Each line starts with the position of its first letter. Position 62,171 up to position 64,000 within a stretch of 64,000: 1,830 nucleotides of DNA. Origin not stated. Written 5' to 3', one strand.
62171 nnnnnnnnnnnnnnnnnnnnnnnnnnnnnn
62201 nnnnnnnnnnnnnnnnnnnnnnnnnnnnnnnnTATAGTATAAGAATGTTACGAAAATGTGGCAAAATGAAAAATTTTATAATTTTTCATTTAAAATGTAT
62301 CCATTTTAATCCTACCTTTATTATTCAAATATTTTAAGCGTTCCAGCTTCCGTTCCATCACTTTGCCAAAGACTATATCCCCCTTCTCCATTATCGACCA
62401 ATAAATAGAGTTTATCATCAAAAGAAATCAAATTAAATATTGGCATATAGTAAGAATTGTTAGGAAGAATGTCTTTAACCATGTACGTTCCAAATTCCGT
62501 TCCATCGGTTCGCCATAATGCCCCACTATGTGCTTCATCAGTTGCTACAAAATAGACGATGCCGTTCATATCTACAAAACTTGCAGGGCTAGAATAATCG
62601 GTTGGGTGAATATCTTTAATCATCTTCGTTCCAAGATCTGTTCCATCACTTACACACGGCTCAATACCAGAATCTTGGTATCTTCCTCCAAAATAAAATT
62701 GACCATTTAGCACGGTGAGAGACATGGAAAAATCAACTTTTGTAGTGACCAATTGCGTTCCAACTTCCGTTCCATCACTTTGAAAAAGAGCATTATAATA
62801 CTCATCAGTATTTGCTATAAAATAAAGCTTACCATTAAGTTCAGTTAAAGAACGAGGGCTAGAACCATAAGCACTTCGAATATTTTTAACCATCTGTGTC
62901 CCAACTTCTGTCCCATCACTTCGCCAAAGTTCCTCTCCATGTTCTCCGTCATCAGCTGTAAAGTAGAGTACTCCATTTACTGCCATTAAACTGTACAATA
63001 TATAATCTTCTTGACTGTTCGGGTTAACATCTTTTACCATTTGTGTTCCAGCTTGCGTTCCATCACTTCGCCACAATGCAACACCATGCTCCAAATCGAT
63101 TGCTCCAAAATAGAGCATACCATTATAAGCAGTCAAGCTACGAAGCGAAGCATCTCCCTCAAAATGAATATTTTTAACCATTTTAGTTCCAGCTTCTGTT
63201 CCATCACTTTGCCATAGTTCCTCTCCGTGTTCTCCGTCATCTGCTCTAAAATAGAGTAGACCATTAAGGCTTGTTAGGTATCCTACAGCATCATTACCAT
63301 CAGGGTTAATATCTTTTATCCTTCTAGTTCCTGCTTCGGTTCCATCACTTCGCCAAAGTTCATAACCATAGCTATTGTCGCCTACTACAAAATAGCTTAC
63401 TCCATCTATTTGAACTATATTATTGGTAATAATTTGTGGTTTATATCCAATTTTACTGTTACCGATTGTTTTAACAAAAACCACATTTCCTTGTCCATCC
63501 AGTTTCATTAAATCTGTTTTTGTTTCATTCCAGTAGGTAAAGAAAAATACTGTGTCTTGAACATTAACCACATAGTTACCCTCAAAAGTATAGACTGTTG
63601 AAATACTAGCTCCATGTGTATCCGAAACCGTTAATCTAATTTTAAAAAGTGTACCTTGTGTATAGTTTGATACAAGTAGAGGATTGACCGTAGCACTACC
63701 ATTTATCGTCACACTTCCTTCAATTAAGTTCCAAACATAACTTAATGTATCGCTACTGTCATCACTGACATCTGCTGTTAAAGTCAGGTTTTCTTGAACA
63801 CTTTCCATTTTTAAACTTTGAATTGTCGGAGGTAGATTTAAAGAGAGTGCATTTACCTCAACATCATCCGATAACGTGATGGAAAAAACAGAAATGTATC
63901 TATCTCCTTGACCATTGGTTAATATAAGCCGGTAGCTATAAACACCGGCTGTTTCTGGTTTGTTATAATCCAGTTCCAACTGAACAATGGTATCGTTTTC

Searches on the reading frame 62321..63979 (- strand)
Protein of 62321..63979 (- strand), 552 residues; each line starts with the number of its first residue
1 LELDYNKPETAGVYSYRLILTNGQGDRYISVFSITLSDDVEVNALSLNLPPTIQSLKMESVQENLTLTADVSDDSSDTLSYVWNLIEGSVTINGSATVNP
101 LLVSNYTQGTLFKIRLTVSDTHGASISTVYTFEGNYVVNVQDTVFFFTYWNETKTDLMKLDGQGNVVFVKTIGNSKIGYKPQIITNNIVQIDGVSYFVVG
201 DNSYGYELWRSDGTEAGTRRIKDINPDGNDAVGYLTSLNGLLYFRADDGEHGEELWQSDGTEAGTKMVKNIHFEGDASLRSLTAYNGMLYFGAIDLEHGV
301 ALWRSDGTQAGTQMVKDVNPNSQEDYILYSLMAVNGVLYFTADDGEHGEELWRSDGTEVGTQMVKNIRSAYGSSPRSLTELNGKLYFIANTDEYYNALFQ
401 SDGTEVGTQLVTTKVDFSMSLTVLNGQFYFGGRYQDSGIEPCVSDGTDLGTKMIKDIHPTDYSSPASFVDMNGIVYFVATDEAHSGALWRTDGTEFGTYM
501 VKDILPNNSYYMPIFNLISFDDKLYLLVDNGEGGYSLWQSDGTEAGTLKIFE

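Call 26: search_protein_families(library=pfam, proteins=[window:62321-63979:-], max_evalue=0.0001)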
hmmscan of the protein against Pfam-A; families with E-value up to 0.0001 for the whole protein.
window:62321-63979:- (552 aa): 2 families
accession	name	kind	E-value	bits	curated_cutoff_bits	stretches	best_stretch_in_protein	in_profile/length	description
PF22352.2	K319L-like_PKD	-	5.2e-07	30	27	1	59-126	8-76/84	K319L-like, PKD domain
PF18911.6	PKD_4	-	1.6e-05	25.3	27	0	50-127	3-77/85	PKD domain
